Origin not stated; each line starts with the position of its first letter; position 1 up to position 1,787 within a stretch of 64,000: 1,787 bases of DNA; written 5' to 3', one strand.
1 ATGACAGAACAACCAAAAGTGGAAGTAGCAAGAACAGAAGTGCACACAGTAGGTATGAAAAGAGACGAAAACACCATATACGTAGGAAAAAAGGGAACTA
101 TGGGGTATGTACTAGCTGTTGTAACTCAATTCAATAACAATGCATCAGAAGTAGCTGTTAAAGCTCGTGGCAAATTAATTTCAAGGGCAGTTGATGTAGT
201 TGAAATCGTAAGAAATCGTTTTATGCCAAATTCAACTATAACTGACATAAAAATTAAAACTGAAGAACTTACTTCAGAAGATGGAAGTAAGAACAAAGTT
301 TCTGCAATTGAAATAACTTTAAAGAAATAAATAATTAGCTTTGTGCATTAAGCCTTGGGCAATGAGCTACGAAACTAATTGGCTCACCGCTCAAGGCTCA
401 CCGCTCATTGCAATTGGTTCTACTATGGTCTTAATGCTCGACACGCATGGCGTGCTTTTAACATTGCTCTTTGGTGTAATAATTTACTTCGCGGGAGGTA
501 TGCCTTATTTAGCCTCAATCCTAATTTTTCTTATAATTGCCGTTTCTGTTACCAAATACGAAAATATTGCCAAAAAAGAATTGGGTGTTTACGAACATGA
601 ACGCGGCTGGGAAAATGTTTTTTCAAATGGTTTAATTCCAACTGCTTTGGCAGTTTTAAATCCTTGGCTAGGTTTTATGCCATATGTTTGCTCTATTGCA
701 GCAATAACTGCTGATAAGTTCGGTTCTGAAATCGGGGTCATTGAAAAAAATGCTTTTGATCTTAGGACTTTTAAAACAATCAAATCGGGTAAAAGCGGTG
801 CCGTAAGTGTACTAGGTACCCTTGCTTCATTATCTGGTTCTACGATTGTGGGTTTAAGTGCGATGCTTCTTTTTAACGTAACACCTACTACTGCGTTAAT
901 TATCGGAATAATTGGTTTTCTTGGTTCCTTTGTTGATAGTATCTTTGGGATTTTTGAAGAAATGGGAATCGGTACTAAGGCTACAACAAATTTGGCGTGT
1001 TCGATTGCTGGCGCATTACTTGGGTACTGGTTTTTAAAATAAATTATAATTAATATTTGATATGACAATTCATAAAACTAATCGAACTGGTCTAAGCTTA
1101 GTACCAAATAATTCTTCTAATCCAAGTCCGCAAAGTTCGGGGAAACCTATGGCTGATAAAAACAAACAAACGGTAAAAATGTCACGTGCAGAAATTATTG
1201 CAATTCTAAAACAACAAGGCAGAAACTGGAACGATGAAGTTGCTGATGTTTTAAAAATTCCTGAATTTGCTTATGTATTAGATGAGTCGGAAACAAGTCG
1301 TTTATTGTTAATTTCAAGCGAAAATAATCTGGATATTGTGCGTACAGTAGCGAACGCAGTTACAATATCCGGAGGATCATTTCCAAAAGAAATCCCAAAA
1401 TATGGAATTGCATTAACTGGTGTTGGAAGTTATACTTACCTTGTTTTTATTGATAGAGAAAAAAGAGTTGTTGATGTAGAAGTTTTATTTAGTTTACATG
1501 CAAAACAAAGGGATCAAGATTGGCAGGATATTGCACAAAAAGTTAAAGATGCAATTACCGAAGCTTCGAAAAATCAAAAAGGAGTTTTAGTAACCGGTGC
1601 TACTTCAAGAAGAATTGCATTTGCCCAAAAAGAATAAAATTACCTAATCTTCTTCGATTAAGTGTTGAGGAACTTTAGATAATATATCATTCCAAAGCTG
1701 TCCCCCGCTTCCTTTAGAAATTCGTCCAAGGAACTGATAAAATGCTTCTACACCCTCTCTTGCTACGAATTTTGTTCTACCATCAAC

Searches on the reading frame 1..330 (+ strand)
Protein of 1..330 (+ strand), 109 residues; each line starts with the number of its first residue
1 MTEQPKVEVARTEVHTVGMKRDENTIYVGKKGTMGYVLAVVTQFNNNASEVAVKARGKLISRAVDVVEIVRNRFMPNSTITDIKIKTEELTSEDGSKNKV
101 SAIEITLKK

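Call 22: find_encoding_contigs(protein=window:1-330:+, flank=10000, max_places=10)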
Protein window:1-330:+ (109 aa): no gene with exactly this product is on record in the collection.

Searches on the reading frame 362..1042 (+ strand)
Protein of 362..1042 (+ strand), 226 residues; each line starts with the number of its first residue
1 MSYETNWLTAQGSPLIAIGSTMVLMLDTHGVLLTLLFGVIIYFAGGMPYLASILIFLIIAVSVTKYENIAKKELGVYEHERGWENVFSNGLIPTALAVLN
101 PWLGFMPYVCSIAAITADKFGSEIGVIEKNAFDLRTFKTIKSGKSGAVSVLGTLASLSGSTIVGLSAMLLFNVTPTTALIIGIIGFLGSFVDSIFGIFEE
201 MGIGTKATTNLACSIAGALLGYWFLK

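Call 49: search_protein_families(library=pfam, proteins=[window:362-1042:+], max_evalue=0.01)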
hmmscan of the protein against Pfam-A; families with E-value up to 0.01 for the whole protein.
window:362-1042:+ (226 aa): 1 family
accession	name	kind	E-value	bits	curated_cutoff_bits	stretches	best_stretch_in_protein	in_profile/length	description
PF01940.21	DUF92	-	1.2e-37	130.1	27.5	1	17-198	7-207/251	Integral membrane protein DUF92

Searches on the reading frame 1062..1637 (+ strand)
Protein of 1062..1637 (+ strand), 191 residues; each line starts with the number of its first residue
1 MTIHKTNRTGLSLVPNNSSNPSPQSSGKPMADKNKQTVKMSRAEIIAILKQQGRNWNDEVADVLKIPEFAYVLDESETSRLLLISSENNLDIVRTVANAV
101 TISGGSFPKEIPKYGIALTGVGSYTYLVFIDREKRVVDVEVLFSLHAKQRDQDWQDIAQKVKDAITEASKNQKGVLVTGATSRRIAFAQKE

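Call 41: find_encoding_contigs(protein=window:1062-1637:+, flank=10000, max_places=6)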
Protein window:1062-1637:+ (191 aa): 6 contigs read that carry it; 4 places shown.
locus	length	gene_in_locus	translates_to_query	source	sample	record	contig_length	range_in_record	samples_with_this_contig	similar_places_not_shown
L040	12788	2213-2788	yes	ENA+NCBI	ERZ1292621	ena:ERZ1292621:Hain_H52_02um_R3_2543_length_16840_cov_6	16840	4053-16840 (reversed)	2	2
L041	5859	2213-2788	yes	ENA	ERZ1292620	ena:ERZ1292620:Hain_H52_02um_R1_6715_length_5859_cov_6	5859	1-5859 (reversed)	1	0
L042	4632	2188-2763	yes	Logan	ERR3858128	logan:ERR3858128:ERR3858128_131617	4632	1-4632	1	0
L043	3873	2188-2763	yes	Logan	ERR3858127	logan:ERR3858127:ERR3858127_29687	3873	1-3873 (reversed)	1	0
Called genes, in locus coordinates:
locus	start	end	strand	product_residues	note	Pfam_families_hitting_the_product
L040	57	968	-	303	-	PF01063:Aminotran_4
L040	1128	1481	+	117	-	PF01918:Alba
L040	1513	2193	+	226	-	PF01940:DUF92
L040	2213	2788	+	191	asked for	-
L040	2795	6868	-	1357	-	-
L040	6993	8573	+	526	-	-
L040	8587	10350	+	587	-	PF10102:DUF2341 (faint)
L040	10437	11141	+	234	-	PF00483:NTP_transferase, PF12804:NTP_transf_3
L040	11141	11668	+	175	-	-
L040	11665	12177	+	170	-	-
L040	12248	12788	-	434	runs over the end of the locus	PF13173:AAA_14, PF13635:DUF4143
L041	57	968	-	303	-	PF01063:Aminotran_4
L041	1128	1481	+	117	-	PF01918:Alba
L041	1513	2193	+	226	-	PF01940:DUF92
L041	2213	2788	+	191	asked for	-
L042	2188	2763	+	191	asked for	-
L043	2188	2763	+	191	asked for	-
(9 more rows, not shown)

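Call 49: search_protein_families(library=pfam, proteins=[window:1062-1637:+], max_evalue=0.01)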
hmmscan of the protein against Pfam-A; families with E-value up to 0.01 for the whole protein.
window:1062-1637:+ (191 aa): 0 families
